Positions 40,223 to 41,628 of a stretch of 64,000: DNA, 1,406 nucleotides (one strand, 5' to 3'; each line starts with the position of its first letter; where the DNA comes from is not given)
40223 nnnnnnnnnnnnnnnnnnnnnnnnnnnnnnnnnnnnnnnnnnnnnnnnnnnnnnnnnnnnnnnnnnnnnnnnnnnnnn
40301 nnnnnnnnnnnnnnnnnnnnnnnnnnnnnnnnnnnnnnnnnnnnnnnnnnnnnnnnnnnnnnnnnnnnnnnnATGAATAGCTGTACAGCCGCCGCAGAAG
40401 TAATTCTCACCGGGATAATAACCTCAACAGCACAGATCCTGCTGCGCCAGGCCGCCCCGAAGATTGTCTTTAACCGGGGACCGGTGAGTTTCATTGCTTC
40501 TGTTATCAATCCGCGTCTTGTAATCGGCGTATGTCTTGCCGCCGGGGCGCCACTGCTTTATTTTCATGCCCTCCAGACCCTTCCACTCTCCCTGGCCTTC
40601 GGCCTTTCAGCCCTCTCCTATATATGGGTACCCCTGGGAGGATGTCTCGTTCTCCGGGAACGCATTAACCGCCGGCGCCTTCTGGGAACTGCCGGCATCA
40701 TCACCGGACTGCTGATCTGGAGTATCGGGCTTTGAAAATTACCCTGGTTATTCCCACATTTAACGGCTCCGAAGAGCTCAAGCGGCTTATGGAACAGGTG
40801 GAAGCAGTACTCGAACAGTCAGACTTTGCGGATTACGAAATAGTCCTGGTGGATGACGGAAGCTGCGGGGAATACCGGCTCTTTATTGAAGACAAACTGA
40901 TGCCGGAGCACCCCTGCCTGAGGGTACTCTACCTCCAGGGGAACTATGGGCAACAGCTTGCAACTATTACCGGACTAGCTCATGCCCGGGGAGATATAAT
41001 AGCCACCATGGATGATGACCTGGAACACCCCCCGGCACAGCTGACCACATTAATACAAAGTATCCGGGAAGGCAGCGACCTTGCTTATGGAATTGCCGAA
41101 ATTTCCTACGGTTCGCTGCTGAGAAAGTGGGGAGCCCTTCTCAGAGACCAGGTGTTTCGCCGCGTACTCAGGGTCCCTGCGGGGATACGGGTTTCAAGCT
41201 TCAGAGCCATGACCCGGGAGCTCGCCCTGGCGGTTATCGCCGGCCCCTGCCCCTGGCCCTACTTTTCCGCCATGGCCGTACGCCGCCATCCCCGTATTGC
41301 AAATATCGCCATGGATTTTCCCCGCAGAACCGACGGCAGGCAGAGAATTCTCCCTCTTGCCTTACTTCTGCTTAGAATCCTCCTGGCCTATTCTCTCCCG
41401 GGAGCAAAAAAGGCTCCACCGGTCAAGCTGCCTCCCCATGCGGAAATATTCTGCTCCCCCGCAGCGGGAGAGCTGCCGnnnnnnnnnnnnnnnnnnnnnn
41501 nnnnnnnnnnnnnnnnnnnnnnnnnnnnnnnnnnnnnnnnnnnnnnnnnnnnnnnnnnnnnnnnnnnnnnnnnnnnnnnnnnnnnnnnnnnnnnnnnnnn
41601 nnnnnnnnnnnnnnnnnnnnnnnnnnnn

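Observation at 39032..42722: Five genes chained by start/stop overlaps: CE7 esterase, ArnE-like, ArnF-like, GT2, ATP-grasp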

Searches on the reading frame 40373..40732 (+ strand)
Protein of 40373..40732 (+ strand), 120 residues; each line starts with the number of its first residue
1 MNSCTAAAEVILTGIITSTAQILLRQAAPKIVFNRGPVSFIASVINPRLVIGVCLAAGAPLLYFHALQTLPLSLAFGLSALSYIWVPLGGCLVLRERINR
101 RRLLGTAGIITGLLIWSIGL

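Call 3: search_protein_families(library=pfam, proteins=[window:40373-40732:+], max_evalue=0.01)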
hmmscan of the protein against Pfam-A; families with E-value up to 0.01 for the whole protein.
window:40373-40732:+ (120 aa): 3 families
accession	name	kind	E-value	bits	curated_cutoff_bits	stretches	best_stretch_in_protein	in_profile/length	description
PF00892.27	EamA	-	7.7e-06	26.7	28.2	1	49-116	66-133/135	EamA-like transporter family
PF06800.18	Sugar_transport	-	0.0002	21.3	26.3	1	46-115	204-269/280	Sugar transport protein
PF10639.15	TMEM234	-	0.0058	17.2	30.1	1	38-115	33-111/113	Putative transmembrane family 234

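Call 4: search_protein_families(library=ncbifam, proteins=[window:40373-40732:+], max_evalue=0.01)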
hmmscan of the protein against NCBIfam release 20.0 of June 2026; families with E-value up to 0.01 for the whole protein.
window:40373-40732:+ (120 aa): 4 families
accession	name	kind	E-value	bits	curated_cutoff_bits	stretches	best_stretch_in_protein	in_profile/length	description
NF011625.2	PRK15051.1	equivalog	2.4e-09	37.4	92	1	12-115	8-106/111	4-amino-4-deoxy-L-arabinose-phosphoundecaprenol flippase subunit ArnE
NF002816.2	PRK02971.1-2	equivalog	7.9e-07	29.6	99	1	15-115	8-115/120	4-amino-4-deoxy-L-arabinose-phosphoundecaprenol flippase subunit ArnF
TIGR03340.1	phn_DUF6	hypoth_equivalog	0.00038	20.2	288.15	1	49-115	214-280/281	phosphonate utilization associated putative membrane protein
TIGR00776.1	RhaT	subfamily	0.0034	16.6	319.6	1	36-113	202-276/290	RhaT/GlcU family sugar-proton symporter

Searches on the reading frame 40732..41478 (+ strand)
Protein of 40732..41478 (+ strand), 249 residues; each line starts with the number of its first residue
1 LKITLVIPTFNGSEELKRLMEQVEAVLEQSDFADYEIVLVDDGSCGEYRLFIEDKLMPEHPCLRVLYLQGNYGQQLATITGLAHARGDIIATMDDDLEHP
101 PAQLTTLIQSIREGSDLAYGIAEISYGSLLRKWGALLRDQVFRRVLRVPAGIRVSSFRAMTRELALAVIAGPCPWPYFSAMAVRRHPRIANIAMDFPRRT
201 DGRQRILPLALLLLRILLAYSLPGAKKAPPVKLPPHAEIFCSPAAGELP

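Call 3: search_protein_families(library=pfam, proteins=[window:40732-41478:+], max_evalue=0.01)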
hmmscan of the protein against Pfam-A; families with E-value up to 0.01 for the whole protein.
window:40732-41478:+ (249 aa): 2 families
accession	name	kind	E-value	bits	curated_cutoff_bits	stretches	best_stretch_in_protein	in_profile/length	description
PF00535.33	Glycos_transf_2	-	2e-24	86.8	23.3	1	5-164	2-163/168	Glycosyl transferase family 2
PF13641.12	Glyco_tranf_2_3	-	0.00096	19.7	27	1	3-97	3-97/230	Glycosyltransferase like family 2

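Call 4: search_protein_families(library=ncbifam, proteins=[window:40732-41478:+], max_evalue=0.01)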
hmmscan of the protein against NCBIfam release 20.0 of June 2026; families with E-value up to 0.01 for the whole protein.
window:40732-41478:+ (249 aa): 18 families
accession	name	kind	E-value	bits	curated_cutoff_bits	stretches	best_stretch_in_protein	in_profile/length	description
NF007986.1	PRK10714.1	equivalog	1.6e-20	73.3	529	1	2-162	7-166/316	undecaprenyl-phosphate 4-deoxy-4-formamido-L-arabinose transferase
NF047588.1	GlcsyltransPgfSStrep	equivalog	2.6e-20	72.9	500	1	1-163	1-162/308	glycosyltransferase PgfS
NF041875.1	EPS_EpsD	equivalog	5.8e-14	52.2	370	1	4-112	2-105/325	exopolysaccharide biosynthesis glycosyltransferase EpsD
TIGR03937.1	PgaC_IcaA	equivalog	4.4e-11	42.4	422.3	1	2-113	46-152/407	poly-beta-1,6-N-acetyl-D-glucosamine synthase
NF007482.0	PRK10073.1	equivalog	1.5e-10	40.6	423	1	2-111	7-110/334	glycosyltransferase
NF047683.1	TeichurnBiosyTuaG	equivalog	5.3e-10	39.4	400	1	3-120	8-119/252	teichuronic acid biosynthesis protein TuaG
TIGR03965.1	mycofact_glyco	equivalog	6.9e-10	38.4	280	1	2-109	75-177/467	mycofactocin biosynthesis glycosyltransferase MftF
NF050050.1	ProtGlycPglI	equivalog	6.3e-09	35.6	500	1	2-116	3-113/306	GalNAc(5)-diNAcBac-PP-undecaprenol beta-1,3-glucosyltransferase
NF041394.1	GtaseAglG_Halo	equivalog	9.3e-09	35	440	1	1-120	1-116/304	glucosyl-dolichyl phosphate glucuronosyltransferase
NF038302.1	EPS_HpsE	equivalog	8.4e-08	31.5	300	1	1-96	1-96/307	hormogonium polysaccharide biosynthesis glycosyltransferase HpsE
TIGR04242.1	nodulat_NodC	equivalog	1.7e-07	30.6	550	1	3-112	50-157/395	chitooligosaccharide synthase NodC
TIGR04283.1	glyco_like_mftF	equivalog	1.4e-05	24.8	182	1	3-114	1-100/221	TIGR04283 family arsenosugar biosynthesis glycosyltransferase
NF038299.1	EPS_HpsN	equivalog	1.5e-05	24.1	425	1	2-114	2-109/317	hormogonium polysaccharide biosynthesis glycosyltransferase HpsN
NF007453.0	PRK10018.1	equivalog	0.00023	20.9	382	1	3-110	8-110/280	colanic acid biosynthesis glycosyltransferase WcaA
TIGR04017.1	WcaA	equivalog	0.00024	20.8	495.75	1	3-110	7-109/279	colanic acid biosynthesis glycosyltransferase WcaA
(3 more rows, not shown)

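Call 21: search_solved_structures(query=window:40732-41478:+, max_evalue=0.001)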
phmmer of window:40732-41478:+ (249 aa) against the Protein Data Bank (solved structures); distinct sequences matched with E-value up to 0.001: 15.
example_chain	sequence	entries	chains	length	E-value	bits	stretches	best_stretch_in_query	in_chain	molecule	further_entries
9hwj_A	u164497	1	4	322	2e-18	70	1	2-165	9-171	Undecaprenyl-phosphate 4-deoxy-4-formamido-L-arabinose transferase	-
9bhc_C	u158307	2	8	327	8.3e-17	64.6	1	2-151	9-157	Undecaprenyl-phosphate 4-deoxy-4-formamido-L-arabinose transferase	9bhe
8vxh_A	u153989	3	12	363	1.1e-16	64.3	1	2-151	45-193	Undecaprenyl-phosphate 4-deoxy-4-formamido-L-arabinose transferase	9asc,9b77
5mlz_A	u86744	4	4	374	1.1e-16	64.2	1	1-205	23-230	Dolichol monophosphate mannose synthase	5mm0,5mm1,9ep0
5eke_A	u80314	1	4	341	1.1e-13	54.5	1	2-168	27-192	Uncharacterized glycosyltransferase sll0501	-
5ekp_C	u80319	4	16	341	1.1e-13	54.5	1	2-168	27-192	Uncharacterized glycosyltransferase sll0501 | Glycosyltransferase sll0501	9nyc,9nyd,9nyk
9nye_A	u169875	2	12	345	1.1e-13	54.4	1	2-168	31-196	Glycosyltransferase sll0501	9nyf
2z87_A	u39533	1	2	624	8e-10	41.8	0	3-107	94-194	Chondroitin synthase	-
2z86_A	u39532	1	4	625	8e-10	41.8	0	3-107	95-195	Chondroitin synthase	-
8viw_A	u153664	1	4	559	9e-05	25.2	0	23-96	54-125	Heparosan synthase B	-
8vh7_A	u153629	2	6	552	0.00011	25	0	23-96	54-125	Heparosan synthase B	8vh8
5hea_A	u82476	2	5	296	0.00019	24.2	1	3-109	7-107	Putative glycosyltransferase (GalT1)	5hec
3bcv_A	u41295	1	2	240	0.00036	23.3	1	2-96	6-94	Putative glycosyltransferase protein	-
9jma_A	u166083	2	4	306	0.00063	22.5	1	2-123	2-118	GalNAc(5)-diNAcBac-PP-undecaprenol beta-1,3-glucosyltransferase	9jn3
6h1j_A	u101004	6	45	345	0.00063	22.5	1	2-118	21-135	Probable ss-1,3-N-acetylglucosaminyltransferase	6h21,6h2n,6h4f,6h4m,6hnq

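Call 66: search_solved_structures(query=A5, max_evalue=0.00001, show_alignments=2)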
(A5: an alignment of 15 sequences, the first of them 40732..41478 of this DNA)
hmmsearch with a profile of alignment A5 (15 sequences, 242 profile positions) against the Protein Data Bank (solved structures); distinct sequences matched with E-value up to 0.00001: 30.
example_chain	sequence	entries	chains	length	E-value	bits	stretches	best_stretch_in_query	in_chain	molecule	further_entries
9hwj_A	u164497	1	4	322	2.5e-52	180.5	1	2-222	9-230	Undecaprenyl-phosphate 4-deoxy-4-formamido-L-arabinose transferase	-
9bhc_C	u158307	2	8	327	1.4e-50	174.8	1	2-222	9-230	Undecaprenyl-phosphate 4-deoxy-4-formamido-L-arabinose transferase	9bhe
8vxh_A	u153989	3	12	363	1.8e-50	174.4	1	2-222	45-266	Undecaprenyl-phosphate 4-deoxy-4-formamido-L-arabinose transferase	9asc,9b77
5ekp_C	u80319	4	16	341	9.8e-43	149.1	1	2-214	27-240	Uncharacterized glycosyltransferase sll0501 | Glycosyltransferase sll0501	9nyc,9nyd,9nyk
9nye_A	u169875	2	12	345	1e-42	149.1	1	2-214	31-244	Glycosyltransferase sll0501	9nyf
5eke_A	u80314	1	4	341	1.1e-42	148.9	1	2-214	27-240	Uncharacterized glycosyltransferase sll0501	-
5mlz_A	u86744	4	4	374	4.6e-33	117.5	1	1-210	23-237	Dolichol monophosphate mannose synthase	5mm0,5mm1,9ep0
2z87_A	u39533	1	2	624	6e-24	87.6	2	3-108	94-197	Chondroitin synthase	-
2z86_A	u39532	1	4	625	6e-24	87.6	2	3-108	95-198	Chondroitin synthase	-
5hea_A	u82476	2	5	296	3.5e-16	62.2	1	3-115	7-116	Putative glycosyltransferase (GalT1)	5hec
8viw_A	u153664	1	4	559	6.7e-14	54.7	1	3-105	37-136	Heparosan synthase B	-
8vh7_A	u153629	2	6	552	7.3e-14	54.6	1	3-105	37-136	Heparosan synthase B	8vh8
5tze_C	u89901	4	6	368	7.7e-14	54.5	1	2-109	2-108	Glycosyl transferase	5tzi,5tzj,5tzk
5tz8_A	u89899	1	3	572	1.3e-13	53.8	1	2-109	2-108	Glycosyl transferase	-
3bcv_A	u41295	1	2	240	2.5e-13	52.8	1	2-101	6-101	Putative glycosyltransferase protein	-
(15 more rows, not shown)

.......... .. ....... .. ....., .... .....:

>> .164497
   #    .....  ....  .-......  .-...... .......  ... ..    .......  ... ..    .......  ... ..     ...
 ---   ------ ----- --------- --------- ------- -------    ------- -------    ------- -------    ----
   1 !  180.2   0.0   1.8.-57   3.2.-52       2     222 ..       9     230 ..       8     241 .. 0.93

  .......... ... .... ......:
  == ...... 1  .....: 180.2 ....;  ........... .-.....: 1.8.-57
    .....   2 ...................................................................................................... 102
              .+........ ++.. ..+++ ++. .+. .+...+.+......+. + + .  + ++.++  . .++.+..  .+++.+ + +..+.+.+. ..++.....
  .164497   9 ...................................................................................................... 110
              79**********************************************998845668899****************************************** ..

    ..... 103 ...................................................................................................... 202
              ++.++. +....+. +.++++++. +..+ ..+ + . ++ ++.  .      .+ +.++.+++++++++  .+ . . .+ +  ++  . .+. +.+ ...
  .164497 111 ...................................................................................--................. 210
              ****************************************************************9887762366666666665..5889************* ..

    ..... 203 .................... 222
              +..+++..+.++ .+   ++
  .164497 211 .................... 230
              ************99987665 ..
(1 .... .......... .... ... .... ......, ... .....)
